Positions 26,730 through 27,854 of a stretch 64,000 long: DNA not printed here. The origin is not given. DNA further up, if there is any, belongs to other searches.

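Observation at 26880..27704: Mn/Fe-SOD carrying both a secretory signal peptide and a C-terminal KDEL (predicted ER-lumenal SOD)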

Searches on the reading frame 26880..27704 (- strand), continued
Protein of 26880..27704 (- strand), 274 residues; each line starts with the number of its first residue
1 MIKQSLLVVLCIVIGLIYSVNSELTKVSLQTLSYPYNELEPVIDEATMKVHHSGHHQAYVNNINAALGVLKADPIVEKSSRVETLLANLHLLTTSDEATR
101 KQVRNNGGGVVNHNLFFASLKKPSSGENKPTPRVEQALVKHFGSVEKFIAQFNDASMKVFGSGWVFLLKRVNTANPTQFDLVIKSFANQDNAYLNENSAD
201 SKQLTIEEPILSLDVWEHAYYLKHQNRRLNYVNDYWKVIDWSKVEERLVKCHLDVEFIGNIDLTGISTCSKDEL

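Call 47: find_homologous_proteins(query=A4, max_evalue=1e-10)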
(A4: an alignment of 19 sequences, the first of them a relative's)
Query A4 (19 sequences) (232 aa, profile of the alignment): 7999 proteins with E <= 1e-10 among 8000 candidates; the best 120 are listed.
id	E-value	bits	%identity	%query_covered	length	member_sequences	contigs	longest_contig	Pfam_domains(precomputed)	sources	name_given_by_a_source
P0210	1.5e-109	383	66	100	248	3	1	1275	PF00081.28,PF02777.24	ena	-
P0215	4.3e-109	381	68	98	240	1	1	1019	PF00081.28,PF02777.24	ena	-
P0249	1.1e-108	380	67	91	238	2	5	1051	PF00081.28,PF02777.24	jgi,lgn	-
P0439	2.1e-108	379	66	93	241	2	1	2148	PF00081.28,PF02777.24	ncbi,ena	-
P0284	4.4e-107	375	67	98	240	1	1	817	PF00081.28,PF02777.24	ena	-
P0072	3.4e-105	369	67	96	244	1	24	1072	PF00081.28,PF02777.24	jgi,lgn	-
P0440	7.9e-105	368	68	95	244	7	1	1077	PF00081.28,PF02777.24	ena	-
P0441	1.8e-104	366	64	95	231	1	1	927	PF00081.28,PF02777.24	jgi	-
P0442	3.6e-104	365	65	97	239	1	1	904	PF00081.28,PF02777.24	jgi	-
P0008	6.9e-104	364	60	94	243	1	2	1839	PF00081.28,PF02777.24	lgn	-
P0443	1.7e-103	363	65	99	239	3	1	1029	PF00081.28,PF02777.24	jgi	jgi:Fe-Mn family superoxide dismutase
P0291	2.3e-103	363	65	99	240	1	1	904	PF00081.28,PF02777.24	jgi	-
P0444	3.8e-103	362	64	99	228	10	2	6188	PF00081.28,PF02777.24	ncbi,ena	-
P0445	4.4e-103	362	62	96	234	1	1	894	PF00081.28,PF02777.24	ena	-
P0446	6.1e-103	361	64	100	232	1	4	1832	PF00081.28,PF02777.24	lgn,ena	-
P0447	7.6e-103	361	64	96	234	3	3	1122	PF00081.28,PF02777.24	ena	-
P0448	2.3e-102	359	65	100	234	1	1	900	PF00081.28,PF02777.24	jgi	-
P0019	2.6e-102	359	100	100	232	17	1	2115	PF00081.28,PF02777.24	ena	-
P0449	3.0e-102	359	66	100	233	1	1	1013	PF00081.28,PF02777.24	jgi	-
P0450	3.3e-102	359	62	98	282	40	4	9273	PF00081.28,PF02777.24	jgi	jgi:Fe-Mn family superoxide dismutase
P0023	9.0e-102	357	97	100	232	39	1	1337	PF00081.28,PF02777.24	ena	-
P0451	1.2e-101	357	65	93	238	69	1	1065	PF00081.28,PF02777.24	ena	-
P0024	1.7e-101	357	97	99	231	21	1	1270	PF00081.28,PF02777.24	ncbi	-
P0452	2.3e-101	356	97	99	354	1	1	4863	PF00081.28,PF02777.24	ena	-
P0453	2.4e-101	356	60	98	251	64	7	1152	PF00081.28,PF02777.24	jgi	-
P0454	6.9e-101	355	67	95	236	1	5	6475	PF00081.28,PF02777.24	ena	-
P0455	8.4e-100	351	63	95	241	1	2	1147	PF00081.28,PF02777.24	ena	-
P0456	1.3e-99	350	63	97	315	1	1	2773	PF00081.28,PF02777.24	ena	-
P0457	2.4e-99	350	65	95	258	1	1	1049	PF00081.28,PF02777.24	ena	-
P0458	5.4e-99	348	71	96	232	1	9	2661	PF00081.28,PF02777.24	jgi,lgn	jgi:Fe-Mn family superoxide dismutase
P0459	6.6e-99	348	64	97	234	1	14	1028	PF00081.28,PF02777.24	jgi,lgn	-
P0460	7.2e-99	348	64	97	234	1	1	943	PF00081.28,PF02777.24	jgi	-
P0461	5.2e-98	345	63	98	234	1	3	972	PF00081.28,PF02777.24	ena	-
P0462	7.1e-98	345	67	96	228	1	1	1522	PF00081.28,PF02777.24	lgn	-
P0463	8.3e-98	345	62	96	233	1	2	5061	PF00081.28,PF02777.24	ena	-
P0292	7.4e-97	341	55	95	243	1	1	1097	PF00081.28,PF02777.24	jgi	-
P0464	6.8e-96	338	61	98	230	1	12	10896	PF00081.28,PF02777.24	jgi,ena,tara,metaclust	tara:strand:- start:281 stop:973 length:693 start_codon:yes stop_codon:yes gene_type:complete|metacl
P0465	3.6e-95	336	60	89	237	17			PF00081.28,PF02777.24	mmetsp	mmetsp:Transcript_5950/g.19599 ORF Transcript_5950/g.19599 Transcript_5950/m.19599 type:complete len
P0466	1.3e-94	334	58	99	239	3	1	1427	PF00081.28,PF02777.24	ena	-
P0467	9.6e-94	331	56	95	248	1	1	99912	PF00081.28,PF02777.24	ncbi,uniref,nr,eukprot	ncbi:Superoxide dismutase Mn, mitochondrial [Hondaea fermentalgiana]|uniref:Superoxide dismutase n=1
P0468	6.3e-93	329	51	94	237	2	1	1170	PF00081.28,PF02777.24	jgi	-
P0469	1.7e-92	327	62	92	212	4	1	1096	PF00081.28,PF02777.24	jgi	-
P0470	5.6e-92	325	54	99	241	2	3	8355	PF00081.28,PF02777.24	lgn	-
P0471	2.8e-91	323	52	97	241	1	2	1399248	PF00081.28,PF02777.24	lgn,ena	-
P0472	6.4e-88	312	54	97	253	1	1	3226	PF00081.28,PF02777.24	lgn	-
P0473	1.6e-87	311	51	97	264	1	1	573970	PF00081.28,PF02777.24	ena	-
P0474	1.4e-86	308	65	85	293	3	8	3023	PF00081.28,PF02777.24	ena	-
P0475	8.1e-86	305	52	90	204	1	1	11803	PF00081.28,PF02777.24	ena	-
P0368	1.1e-85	305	-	-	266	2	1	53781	PF00081.28,PF02777.24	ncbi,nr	ncbi:hypothetical protein SpCBS45565_g08025 [Spizellomyces sp. 'palustris']|nr:hypothetical protein 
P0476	1.4e-85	305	51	91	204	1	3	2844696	PF00081.28,PF02777.24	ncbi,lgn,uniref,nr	ncbi:Manganese/iron superoxide dismutase [Thermaerobacter marianensis DSM 12885]|uniref:Superoxide d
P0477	1.4e-85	304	50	91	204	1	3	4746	PF00081.28,PF02777.24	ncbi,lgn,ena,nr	ncbi:MAG: superoxide dismutase [Bacillota bacterium]|nr:MAG: superoxide dismutase [Bacillota bacteri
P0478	1.7e-85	304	50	91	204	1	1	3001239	PF00081.28,PF02777.24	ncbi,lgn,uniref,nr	ncbi:superoxide dismutase [Thermaerobacter composti]|uniref:Superoxide dismutase n=1 Tax=Thermaeroba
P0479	2.4e-85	304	68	84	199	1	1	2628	PF00081.28,PF02777.24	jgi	-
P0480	2.7e-85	304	60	84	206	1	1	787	PF00081.28,PF02777.24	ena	-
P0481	3.1e-85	303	50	91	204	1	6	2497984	PF00081.28,PF02777.24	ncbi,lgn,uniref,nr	ncbi:superoxide dismutase [Thermaerobacter subterraneus]|uniref:Superoxide dismutase n=1 Tax=Thermae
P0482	3.5e-85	303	50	91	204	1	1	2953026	PF00081.28,PF02777.24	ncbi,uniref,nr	ncbi:superoxide dismutase [Thermaerobacter sp. FW80]|uniref:superoxide dismutase n=1 Tax=Thermaeroba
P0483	5.8e-85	302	50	91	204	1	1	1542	PF00081.28,PF02777.24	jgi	-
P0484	2.5e-84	300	-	-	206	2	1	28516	PF00081.28,PF02777.24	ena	-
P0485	2.8e-84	300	-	-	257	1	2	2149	PF00081.28,PF02777.24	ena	-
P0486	2.9e-84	300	65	84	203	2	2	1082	PF00081.28,PF02777.24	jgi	-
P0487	3.0e-84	300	50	90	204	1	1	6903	PF00081.28,PF02777.24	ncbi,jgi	ncbi:MAG: superoxide dismutase [Symbiobacteriaceae bacterium]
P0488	4.0e-84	300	50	90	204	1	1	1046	PF00081.28,PF02777.24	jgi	-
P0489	4.1e-84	300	51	90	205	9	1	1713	PF00081.28,PF02777.24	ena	-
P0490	4.3e-84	300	49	92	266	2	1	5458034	PF00081.28,PF02777.24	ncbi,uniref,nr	uniref:superoxide dismutase n=1 Tax=Trichocoleus desertorum TaxID=1481672 RepID=UPI0028F3F186|nr:sup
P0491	5.0e-84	299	64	85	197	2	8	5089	PF00081.28,PF02777.24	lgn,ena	-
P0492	6.2e-84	299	50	91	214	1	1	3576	PF00081.28,PF02777.24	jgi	-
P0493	7.3e-84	299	49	88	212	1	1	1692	PF00081.28,PF02777.24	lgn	-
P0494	1.0e-83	298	50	88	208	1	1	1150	PF00081.28,PF02777.24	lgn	-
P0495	1.8e-83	298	51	90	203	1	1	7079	PF00081.28,PF02777.24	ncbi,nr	ncbi:MAG: superoxide dismutase [Clostridia bacterium]|nr:superoxide dismutase [Clostridia bacterium]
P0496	2.6e-83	297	50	90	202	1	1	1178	PF00081.28,PF02777.24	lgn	-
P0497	3.0e-83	297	48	90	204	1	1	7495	PF00081.28,PF02777.24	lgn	-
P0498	5.2e-83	296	52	91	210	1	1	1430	PF00081.28,PF02777.24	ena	-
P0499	5.3e-83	296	53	90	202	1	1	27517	PF00081.28,PF02777.24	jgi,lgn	jgi:Fe-Mn family superoxide dismutase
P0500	5.5e-83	296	50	90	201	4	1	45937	PF00081.28,PF02777.24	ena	-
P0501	7.3e-83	296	49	88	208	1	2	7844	PF00081.28,PF02777.24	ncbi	-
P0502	8.7e-83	295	52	90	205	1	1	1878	PF00081.28,PF02777.24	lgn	-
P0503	1.2e-82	295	50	88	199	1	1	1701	PF00081.28,PF02777.24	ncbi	ncbi:MAG: superoxide dismutase, partial [Bacillota bacterium]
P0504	1.2e-82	295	53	89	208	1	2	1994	PF00081.28,PF02777.24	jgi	jgi:Fe-Mn family superoxide dismutase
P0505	1.2e-82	295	51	88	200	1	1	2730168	PF00081.28,PF02777.24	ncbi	ncbi:MAG: superoxide dismutase [Anaerolineae bacterium]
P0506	1.3e-82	295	51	90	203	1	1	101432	PF00081.28,PF02777.24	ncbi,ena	-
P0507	1.5e-82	295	50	90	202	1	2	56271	PF00081.28,PF02777.24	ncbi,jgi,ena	jgi:Fe-Mn family superoxide dismutase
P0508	1.7e-82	294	47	95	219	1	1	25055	PF00081.28,PF02777.24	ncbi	-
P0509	2.2e-82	294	49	90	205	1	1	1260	PF00081.28,PF02777.24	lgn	-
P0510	2.4e-82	294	50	91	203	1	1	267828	PF00081.28,PF02777.24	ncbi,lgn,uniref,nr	ncbi:superoxide dismutase, Fe-Mn family [Salinibacillus kushneri]|uniref:Superoxide dismutase n=1 Ta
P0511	2.7e-82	294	54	91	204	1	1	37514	PF00081.28,PF02777.24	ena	-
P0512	2.8e-82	294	50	90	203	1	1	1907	PF00081.28,PF02777.24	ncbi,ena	-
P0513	2.8e-82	294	53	87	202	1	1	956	PF00081.28,PF02777.24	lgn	-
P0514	3.2e-82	293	47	93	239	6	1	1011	PF00081.28,PF02777.24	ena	-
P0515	3.4e-82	293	50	89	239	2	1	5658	PF00081.28,PF02777.24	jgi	jgi:Fe-Mn family superoxide dismutase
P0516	3.8e-82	293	51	90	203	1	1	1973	PF00081.28,PF02777.24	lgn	-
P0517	3.9e-82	293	45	88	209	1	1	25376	PF00081.28,PF02777.24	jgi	jgi:Fe-Mn family superoxide dismutase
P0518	4.5e-82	293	52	92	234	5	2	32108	PF00081.28,PF02777.24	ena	-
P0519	4.5e-82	293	53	90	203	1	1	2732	PF00081.28,PF02777.24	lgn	-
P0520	4.7e-82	293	53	90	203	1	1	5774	PF00081.28,PF02777.24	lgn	-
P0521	4.7e-82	293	52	90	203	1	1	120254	PF00081.28,PF02777.24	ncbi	-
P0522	4.7e-82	293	50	92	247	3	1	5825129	PF00081.28,PF02777.24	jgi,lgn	jgi:Fe-Mn family superoxide dismutase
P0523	4.7e-82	293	52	87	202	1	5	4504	PF00081.28,PF02777.24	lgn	-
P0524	4.7e-82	293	51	87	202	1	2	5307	PF00081.28,PF02777.24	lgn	-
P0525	4.8e-82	293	49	93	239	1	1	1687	PF00081.28,PF02777.24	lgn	-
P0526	5.1e-82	293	51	89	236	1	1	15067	PF00081.28,PF02777.24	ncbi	-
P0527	5.3e-82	293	51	91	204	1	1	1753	PF00081.28,PF02777.24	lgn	-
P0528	5.4e-82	293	54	90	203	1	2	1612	PF00081.28,PF02777.24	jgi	jgi:Fe-Mn family superoxide dismutase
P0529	5.4e-82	293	52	89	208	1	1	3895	PF00081.28,PF02777.24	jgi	jgi:superoxide dismutase, Fe-Mn family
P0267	5.4e-82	293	52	91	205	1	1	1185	PF00081.28,PF02777.24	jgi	-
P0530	5.6e-82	293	50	93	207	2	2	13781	PF00081.28,PF02777.24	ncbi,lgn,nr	ncbi:MAG: superoxide dismutase [Gemmatimonadetes bacterium]|nr:superoxide dismutase [Gemmatimonadota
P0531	6.0e-82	293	52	88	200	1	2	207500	PF00081.28,PF02777.24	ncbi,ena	-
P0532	6.1e-82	293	50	92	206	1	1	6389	PF00081.28,PF02777.24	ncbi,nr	ncbi:superoxide dismutase [Candidatus Woesearchaeota archaeon]|nr:superoxide dismutase [Candidatus W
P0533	6.2e-82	293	51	92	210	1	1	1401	PF00081.28,PF02777.24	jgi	jgi:Fe-Mn family superoxide dismutase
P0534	6.4e-82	292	50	91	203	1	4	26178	PF00081.28,PF02777.24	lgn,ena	-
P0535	6.9e-82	292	49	92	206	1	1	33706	PF00081.28,PF02777.24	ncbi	-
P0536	7.1e-82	292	50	91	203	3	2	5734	PF00081.28,PF02777.24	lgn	-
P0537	7.6e-82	292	50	91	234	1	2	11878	PF00081.28,PF02777.24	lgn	-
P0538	7.6e-82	292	53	88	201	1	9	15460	PF00081.28,PF02777.24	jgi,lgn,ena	-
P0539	7.7e-82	292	47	91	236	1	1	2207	PF00081.28,PF02777.24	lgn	-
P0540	8.3e-82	292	53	89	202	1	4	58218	PF00081.28,PF02777.24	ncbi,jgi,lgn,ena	jgi:Fe-Mn family superoxide dismutase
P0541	8.6e-82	292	50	90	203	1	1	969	PF00081.28,PF02777.24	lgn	-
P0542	8.9e-82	292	49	94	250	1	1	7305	PF00081.28,PF02777.24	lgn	-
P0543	9.0e-82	292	53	89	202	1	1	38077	PF00081.28,PF02777.24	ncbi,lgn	ncbi:MAG: superoxide dismutase [Aggregatilineales bacterium]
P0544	9.4e-82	292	50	89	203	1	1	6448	PF00081.28,PF02777.24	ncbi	-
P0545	9.6e-82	292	51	89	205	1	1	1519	PF00081.28,PF02777.24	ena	-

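Call 48: predict_structure(alignment_id=A3)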
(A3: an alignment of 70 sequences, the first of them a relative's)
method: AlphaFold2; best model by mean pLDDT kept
length: 274 residues; sequences in the alignment: 70
mean_pLDDT: 89.4   pTM: 0.85
mean pLDDT of the five models: 89.4, 89.1, 88.3, 87.9, 87.6
residues with pLDDT >= 90: 193; 70-90: 46; 50-70: 34; < 50: 1
segments of 3 or more residues with pLDDT < 50: none
pLDDT, mean of each block of 10 residues (from residue 1): 83 73 80 97 93 96 96 91 94 94 97 98 93 98 98 97 96 91 96 75 84 81 80 96 97 85 67 52
secondary structure, 60 per line:
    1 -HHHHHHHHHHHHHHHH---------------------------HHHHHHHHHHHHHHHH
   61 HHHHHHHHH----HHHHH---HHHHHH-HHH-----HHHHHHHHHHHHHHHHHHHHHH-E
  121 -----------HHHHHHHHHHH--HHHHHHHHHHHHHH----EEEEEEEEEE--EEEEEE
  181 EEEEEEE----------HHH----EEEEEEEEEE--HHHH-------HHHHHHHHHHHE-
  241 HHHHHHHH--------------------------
elements in order: H2-17 H45-69 H74-78 H82-87 H97-118 H132-142 H145-158 E163-172 E175-187 E205-214 H217-220 H228-238 H241-248

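Call 64: fold_search(model_id=the predicted structure, library=pdb)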
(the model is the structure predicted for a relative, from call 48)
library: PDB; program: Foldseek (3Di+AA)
matches with E <= 10: 329; with E <= 0.001: 262
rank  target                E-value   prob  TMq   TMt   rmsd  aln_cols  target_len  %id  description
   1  9twa_A                5.7e-19  1.00  0.67  0.90   2.2       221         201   38  Legionella monocytogenes SodA mutant GL to VI (released 2026-03-11)
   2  8avn_A                1.3e-18  1.00  0.68  0.91   2.0       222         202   37  Mutant of Superoxide dismutase SodFM1 from CPR Parcubacteria Wolfebacteria (released 2023-04-19)
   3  9tw9_A                1.5e-18  1.00  0.68  0.91   2.1       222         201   39  Legionella monocytogenes SodA wt (released 2026-03-11)
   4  2rcv_B                2.9e-18  1.00  0.65  0.90   2.4       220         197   41  Crystal structure of the Bacillus subtilis superoxide dismutase (released 2008-02-26)
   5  6bej_A                3.0e-18  1.00  0.66  0.89   2.3       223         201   39  Crystal structure of manganese superoxide dismutase from Xanthomonas citri (released 2018-10-31)
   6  2rcv_A                3.4e-18  1.00  0.66  0.90   2.3       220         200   41  Crystal structure of the Bacillus subtilis superoxide dismutase (released 2008-02-26)
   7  3tjt                  3.4e-18  1.00  0.67  0.89   2.4       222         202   36  Crystal Structure Analysis of the superoxide dismutase from Clostridium difficile (released 2012-08-29)
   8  8kb3_A                4.2e-18  1.00  0.67  0.88   3.2       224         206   38  Superoxide dismutase (released 2024-08-07)
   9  1gv3_A                4.4e-18  1.00  0.67  0.85   2.4       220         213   44  The 2.0 Angstrom resolution structure of the catalytic portion of a cyanobacterial membrane-bound manganese superoxide (released 2002-08-08)
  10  6pro_A                4.6e-18  1.00  0.67  0.90   2.2       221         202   42  MnSOD from Geobacillus stearothermophilus (released 2020-05-20)
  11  8avk_A                7.9e-18  1.00  0.67  0.90   2.3       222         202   37  Superoxide dismutase SodFM1 from CPR Parkubacteria Wolfebacteria (released 2023-04-19)
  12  1en4_A                9.3e-18  1.00  0.68  0.90   2.9       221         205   38  CRYSTAL STRUCTURE ANALYSIS OF THE E. COLI MANGANESE SUPEROXIDE DISMUTASE Q146H MUTANT (released 2001-06-27)
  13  2cdy_D                1.0e-17  1.00  0.68  0.89   2.6       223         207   37  Manganese Superoxide Dismutase (Mn-SOD) from Deinococcus radiodurans (released 2006-02-13)
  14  1xre_A                1.1e-17  1.00  0.67  0.91   2.4       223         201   36  Crystal Structure of SodA-2 (BA5696) from Bacillus anthracis at 1.8A Resolution. (released 2005-07-19)
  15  2ce4_B                1.4e-17  1.00  0.68  0.89   2.7       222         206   37  Manganese Superoxide Dismutase (Mn-SOD) from Deinococcus radiodurans (released 2006-02-13)
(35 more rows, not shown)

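Call 65: find_encoding_contigs(protein=P0003, flank=4000, max_places=2)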
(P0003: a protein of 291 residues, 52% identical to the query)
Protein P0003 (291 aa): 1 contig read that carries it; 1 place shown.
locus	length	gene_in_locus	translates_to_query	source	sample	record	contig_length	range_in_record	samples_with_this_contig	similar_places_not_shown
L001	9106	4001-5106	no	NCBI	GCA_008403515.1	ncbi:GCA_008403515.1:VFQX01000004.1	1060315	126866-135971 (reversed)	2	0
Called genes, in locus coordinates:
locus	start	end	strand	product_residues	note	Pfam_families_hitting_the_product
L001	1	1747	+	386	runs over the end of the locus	PF08240:ADH_N, PF00107:ADH_zinc_N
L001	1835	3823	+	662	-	PF01565:FAD_binding_4, PF02913:FAD-oxidase_C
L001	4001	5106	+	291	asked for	PF00081:Sod_Fe_N, PF02777:Sod_Fe_C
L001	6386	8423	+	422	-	PF00071:Ras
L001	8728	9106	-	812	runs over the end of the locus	PF12937:F-box-like (faint)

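Call 66: find_encoding_contigs(protein=P0004, flank=4000, max_places=2)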
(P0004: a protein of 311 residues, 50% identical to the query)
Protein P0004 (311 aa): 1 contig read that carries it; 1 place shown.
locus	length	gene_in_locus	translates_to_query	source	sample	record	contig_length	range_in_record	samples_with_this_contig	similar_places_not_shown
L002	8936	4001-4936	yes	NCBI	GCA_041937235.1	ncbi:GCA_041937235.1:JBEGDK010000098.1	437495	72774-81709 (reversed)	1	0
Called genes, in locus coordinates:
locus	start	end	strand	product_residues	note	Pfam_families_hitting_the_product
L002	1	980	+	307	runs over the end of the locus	-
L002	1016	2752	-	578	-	-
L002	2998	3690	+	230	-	PF01557:FAA_hydrolase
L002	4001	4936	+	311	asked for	PF00081:Sod_Fe_N, PF02777:Sod_Fe_C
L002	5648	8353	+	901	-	PF00636:Ribonuclease_3, PF14622:Ribonucleas_3_3, PF00636:Ribonuclease_3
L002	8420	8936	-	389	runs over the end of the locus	-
